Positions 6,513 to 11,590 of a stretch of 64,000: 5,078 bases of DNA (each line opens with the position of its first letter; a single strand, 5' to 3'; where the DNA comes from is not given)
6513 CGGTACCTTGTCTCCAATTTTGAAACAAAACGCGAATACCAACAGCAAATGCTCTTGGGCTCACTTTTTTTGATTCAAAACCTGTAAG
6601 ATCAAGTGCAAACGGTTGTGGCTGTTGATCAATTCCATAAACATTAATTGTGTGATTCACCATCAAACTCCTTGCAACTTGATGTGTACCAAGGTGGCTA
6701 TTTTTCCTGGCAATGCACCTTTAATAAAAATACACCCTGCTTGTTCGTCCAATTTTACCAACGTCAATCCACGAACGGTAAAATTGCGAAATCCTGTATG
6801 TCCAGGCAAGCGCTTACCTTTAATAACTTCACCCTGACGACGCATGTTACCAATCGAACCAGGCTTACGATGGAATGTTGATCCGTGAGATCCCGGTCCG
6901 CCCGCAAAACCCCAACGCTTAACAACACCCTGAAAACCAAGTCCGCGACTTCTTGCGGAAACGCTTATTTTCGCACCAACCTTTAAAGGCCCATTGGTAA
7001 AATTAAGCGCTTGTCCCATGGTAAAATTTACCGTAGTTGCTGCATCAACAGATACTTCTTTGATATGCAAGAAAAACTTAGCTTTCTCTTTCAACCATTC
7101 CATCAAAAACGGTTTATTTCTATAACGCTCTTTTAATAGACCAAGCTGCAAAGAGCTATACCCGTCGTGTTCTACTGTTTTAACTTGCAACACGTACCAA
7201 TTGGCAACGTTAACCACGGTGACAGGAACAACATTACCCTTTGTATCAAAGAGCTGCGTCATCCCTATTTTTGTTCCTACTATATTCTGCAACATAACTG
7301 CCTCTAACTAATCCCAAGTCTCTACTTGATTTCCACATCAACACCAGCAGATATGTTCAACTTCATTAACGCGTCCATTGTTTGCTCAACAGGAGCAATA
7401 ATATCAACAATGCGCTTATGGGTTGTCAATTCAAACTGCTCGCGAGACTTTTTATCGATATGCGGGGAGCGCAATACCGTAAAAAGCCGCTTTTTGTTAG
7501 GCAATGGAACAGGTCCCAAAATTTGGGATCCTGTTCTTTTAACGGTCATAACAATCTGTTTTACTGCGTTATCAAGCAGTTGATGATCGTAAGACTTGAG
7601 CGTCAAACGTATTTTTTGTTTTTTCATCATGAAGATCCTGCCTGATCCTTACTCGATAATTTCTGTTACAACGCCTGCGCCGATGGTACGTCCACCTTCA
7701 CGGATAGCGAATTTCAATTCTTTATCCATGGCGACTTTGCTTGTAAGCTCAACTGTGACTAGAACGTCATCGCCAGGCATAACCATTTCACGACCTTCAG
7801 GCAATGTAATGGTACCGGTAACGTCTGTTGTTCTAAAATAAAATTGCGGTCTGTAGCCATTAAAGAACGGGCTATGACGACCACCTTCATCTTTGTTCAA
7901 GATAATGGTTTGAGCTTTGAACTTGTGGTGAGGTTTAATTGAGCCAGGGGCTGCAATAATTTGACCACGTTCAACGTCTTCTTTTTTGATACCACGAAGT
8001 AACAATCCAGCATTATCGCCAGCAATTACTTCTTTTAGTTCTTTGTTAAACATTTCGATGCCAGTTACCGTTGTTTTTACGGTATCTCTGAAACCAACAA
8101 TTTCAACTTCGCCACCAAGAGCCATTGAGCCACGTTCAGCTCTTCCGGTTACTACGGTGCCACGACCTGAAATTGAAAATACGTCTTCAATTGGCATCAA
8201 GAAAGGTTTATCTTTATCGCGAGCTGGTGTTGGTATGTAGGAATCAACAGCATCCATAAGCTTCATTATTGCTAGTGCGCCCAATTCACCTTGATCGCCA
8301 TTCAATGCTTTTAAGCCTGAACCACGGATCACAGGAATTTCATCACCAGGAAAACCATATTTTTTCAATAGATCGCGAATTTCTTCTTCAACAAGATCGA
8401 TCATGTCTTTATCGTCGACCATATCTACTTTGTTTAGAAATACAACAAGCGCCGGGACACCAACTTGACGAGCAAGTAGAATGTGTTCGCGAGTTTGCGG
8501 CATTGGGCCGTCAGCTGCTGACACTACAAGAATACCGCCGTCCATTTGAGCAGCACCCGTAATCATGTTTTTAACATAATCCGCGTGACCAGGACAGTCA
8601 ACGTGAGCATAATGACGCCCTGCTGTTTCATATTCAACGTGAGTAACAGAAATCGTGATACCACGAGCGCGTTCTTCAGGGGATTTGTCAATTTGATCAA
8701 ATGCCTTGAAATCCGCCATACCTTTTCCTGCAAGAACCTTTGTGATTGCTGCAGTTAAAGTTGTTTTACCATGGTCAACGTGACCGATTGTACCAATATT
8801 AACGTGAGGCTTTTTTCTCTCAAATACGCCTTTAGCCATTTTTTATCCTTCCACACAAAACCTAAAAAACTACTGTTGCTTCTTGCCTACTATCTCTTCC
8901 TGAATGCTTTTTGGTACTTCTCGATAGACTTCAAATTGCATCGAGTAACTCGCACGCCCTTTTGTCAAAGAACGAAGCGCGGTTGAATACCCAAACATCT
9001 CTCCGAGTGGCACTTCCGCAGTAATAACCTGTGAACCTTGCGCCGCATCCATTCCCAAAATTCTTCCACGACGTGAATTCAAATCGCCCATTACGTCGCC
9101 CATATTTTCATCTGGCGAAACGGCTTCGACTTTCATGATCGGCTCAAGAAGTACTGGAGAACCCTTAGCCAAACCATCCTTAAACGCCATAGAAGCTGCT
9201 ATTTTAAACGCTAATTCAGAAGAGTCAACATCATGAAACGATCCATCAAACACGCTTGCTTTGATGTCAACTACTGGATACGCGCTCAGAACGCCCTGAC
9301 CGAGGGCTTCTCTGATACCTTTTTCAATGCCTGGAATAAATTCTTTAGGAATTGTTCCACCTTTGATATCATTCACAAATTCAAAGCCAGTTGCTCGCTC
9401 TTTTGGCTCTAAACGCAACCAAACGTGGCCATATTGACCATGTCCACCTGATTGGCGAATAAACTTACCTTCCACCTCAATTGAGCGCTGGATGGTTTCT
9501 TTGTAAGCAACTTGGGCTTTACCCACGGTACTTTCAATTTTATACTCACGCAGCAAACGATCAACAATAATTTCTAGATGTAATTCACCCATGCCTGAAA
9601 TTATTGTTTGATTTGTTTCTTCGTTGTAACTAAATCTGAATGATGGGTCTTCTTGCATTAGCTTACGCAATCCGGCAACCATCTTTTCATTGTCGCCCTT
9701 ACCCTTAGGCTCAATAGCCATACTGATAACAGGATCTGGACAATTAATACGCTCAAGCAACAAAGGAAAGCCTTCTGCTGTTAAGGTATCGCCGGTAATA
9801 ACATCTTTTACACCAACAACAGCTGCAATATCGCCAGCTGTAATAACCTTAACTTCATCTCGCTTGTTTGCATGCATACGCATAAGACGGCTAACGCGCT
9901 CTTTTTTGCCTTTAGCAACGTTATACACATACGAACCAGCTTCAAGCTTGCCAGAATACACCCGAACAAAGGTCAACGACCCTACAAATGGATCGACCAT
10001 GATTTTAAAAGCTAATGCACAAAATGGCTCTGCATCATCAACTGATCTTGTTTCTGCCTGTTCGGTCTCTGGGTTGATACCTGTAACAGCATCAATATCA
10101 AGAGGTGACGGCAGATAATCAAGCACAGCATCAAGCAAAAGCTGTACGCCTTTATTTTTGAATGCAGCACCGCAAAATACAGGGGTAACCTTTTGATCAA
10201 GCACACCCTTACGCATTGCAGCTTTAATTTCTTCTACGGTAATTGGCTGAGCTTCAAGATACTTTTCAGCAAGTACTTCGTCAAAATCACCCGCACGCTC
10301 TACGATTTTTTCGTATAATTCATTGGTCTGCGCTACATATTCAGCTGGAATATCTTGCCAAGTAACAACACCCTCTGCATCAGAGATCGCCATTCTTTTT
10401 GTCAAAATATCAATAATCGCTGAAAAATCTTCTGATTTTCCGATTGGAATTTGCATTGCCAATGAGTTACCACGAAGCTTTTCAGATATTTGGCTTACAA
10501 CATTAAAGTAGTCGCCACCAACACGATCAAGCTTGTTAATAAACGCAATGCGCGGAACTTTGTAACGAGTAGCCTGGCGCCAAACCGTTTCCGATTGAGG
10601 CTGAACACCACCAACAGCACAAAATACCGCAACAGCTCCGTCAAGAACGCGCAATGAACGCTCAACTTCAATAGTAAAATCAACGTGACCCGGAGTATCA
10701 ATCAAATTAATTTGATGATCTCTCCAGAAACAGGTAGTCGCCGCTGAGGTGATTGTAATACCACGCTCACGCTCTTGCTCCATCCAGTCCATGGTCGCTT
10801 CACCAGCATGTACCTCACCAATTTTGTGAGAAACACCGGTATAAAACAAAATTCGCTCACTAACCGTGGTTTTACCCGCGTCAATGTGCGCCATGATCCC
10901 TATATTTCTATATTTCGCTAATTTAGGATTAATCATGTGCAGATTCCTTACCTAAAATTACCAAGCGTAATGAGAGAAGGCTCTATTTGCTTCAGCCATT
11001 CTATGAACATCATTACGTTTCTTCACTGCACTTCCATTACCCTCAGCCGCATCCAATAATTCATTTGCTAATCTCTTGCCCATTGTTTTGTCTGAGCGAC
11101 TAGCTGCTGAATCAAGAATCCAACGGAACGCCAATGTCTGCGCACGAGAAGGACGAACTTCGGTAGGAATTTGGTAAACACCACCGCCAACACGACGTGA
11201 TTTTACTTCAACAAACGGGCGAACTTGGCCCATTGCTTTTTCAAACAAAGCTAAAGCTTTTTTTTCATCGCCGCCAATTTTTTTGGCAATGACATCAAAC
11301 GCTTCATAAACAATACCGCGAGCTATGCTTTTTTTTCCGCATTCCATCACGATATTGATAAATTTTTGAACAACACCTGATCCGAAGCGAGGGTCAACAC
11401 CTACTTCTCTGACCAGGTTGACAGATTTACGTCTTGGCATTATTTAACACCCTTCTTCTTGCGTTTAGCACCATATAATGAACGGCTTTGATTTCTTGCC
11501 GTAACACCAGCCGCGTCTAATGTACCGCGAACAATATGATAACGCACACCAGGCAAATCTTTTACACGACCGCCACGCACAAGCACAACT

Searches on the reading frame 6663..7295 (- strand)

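Call 50: search_protein_families(library=pfam, proteins=[window:6663-7295:-], max_evalue=0.0001)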
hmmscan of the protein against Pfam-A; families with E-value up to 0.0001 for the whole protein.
window:6663-7295:- (210 aa): 1 family
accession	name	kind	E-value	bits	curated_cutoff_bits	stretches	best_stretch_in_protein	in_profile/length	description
PF00297.29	Ribosomal_L3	-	2.8e-09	36.9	22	1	103-184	211-290/369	Ribosomal protein L3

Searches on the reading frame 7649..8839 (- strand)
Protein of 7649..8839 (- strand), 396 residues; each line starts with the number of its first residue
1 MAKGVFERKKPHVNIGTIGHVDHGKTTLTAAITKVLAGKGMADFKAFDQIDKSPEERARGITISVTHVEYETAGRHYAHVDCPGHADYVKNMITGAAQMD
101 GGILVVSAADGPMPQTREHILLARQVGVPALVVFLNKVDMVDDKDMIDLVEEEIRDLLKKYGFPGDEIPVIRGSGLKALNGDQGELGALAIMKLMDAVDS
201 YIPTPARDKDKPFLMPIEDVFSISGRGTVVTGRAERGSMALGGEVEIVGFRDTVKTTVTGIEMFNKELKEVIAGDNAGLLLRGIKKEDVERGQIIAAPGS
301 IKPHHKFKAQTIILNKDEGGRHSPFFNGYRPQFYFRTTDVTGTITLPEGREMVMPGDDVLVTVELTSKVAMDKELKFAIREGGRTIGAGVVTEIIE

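Call 50: search_protein_families(library=pfam, proteins=[window:7649-8839:-], max_evalue=0.0001)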
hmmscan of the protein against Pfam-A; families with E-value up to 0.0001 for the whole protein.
window:7649-8839:- (396 aa): 3 families
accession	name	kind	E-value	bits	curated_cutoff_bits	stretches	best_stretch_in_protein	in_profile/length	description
PF00009.33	GTP_EFTU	-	2e-64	217.1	26.5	1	10-204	1-188/188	Elongation factor Tu GTP binding domain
PF03143.23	GTP_EFTU_D3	-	3e-38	130.8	27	1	300-394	1-105/106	Elongation factor Tu C-terminal domain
PF03144.31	GTP_EFTU_D2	-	5.5e-18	65.6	30.3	1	227-296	1-73/73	Elongation factor Tu domain 2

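Call 53: search_solved_structures(query=window:7649-8839:-, max_evalue=1e-100)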
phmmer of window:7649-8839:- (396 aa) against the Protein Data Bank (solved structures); distinct sequences matched with E-value up to 1e-100: 58.
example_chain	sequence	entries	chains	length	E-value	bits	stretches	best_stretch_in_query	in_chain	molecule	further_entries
6i8r_A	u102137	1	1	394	1.1e-202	676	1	1-396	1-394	Elongation Factor Tu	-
6gfu_A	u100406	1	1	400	2e-202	675.1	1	1-396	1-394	Elongation Factor Tu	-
5w76_A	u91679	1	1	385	4.3e-199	664.2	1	10-396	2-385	Ancestral Elogation Factor N153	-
6htw_H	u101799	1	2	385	1.9e-196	655.4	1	10-396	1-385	Elongation Factor Tu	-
5w7q_A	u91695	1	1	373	2.5e-184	615.5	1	8-395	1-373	Consensus Elongation Factor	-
5w75_A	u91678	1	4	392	1.1e-183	613.4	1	10-396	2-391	Elongation factor Tu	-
3u2q_A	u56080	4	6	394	4.9e-183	611.3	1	1-395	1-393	Elongation factor Tu 1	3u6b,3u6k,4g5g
4zv4_A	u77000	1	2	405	5.1e-183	611.3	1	1-396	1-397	Elongation factor Tu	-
1dg1_G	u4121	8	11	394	6.8e-183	610.8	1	1-395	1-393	ELONGATION FACTOR TU | Elongation factor Tu 2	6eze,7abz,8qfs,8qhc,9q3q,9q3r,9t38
7vmc_A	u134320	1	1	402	7.1e-183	610.8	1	1-395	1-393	Elongation factor Tu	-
7bbn_A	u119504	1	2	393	8.1e-183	610.6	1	3-395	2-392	Elongation Factor Tu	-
4p3y_A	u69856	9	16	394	1e-182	610.3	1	1-395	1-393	Elongation factor Tu 1 | Elongation factor Tu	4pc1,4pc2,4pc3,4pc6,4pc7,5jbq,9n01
5opd_A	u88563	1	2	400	1.1e-182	610.2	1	1-395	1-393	Elongation factor Tu 1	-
8fr3_A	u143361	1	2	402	1.1e-182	610.2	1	1-395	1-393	Elongation factor Tu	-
1ob2_A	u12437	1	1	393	1.2e-182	610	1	2-395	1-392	ELONGATION FACTOR TU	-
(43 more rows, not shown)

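Call 75: list_cluster_members(proteins=[window:7649-8839:-, window:4866-5681:-, window:47571-48902:-, window:42874-43791:-, window:13490-14350:-])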
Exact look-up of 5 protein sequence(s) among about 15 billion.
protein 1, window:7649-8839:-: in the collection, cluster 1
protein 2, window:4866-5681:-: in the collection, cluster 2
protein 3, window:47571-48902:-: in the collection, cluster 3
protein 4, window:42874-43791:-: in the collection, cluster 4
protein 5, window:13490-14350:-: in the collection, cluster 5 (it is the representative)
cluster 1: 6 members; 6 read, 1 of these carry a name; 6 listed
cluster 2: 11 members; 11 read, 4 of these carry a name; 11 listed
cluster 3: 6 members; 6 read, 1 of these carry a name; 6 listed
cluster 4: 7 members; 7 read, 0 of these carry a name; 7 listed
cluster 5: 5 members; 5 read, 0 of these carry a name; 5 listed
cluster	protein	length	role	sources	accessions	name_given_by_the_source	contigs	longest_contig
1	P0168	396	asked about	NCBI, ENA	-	-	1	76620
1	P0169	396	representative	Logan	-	-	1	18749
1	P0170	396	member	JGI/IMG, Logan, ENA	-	elongation factor Tu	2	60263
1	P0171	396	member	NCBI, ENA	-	-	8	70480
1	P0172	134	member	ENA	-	-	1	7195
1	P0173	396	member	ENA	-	-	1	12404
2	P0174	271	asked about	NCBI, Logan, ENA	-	-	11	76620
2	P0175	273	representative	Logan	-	-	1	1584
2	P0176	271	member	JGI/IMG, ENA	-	large subunit ribosomal protein L2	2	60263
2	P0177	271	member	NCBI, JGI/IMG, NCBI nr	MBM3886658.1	50S ribosomal protein L2 [Candidatus Dependentiae bacterium]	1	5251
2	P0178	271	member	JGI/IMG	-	large subunit ribosomal protein L2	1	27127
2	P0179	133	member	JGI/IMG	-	large subunit ribosomal protein L2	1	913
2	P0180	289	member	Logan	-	-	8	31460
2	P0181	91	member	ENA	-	-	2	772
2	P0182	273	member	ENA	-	-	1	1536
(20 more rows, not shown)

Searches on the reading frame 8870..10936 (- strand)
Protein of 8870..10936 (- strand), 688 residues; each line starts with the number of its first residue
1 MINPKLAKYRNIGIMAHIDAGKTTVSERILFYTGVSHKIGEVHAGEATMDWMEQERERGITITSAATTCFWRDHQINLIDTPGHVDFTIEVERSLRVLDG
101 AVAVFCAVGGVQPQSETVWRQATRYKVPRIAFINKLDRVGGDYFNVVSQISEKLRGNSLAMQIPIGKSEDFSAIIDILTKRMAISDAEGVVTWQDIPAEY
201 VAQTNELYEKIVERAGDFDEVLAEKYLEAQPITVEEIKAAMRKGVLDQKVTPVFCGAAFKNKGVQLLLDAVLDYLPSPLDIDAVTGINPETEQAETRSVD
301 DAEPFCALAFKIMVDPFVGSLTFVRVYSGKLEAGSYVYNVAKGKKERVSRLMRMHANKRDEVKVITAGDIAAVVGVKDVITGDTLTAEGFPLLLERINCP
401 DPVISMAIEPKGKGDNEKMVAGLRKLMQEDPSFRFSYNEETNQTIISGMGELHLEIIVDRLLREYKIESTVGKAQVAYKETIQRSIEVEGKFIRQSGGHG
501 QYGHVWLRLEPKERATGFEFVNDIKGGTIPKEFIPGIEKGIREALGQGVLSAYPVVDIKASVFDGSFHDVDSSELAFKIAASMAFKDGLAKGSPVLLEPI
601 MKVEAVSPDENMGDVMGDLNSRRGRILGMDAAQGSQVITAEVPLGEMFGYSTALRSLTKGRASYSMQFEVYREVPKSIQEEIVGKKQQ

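Call 50: search_protein_families(library=pfam, proteins=[window:8870-10936:-], max_evalue=0.0001)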
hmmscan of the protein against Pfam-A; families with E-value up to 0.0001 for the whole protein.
window:8870-10936:- (688 aa): 7 families
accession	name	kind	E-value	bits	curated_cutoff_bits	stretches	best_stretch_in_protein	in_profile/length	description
PF00009.33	GTP_EFTU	-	1.6e-65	220.7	26.5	1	8-277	2-188/188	Elongation factor Tu GTP binding domain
PF03764.24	EFG_IV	-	4.7e-45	152.7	24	1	475-592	2-120/121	Elongation factor G, domain IV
PF14492.12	EFG_III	-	1.1e-32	112.3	27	1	400-473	2-75/75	Elongation Factor G, domain III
PF00679.30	EFG_C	-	1.1e-30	106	27.9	1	595-681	1-88/89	Elongation factor G C-terminus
PF03144.31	GTP_EFTU_D2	-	3.4e-19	69.5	30.3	1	319-386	1-73/73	Elongation factor Tu domain 2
PF22042.2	EF-G_D2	-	1.6e-18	67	27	1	304-387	1-83/84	Elongation factor G domain 2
PF16658.11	RF3_C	-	4.1e-07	30.3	40.1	1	408-485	15-92/132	Class II release factor RF3, C-terminal domain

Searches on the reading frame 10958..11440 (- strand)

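Call 50: search_protein_families(library=pfam, proteins=[window:10958-11440:-], max_evalue=0.0001)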
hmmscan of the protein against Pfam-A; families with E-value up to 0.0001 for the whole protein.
window:10958-11440:- (160 aa): 1 family
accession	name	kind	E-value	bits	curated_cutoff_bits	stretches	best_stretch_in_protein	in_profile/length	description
PF00177.27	Ribosomal_S7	-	1.2e-54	184.3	24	1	4-153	2-148/148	Ribosomal protein S7p/S5e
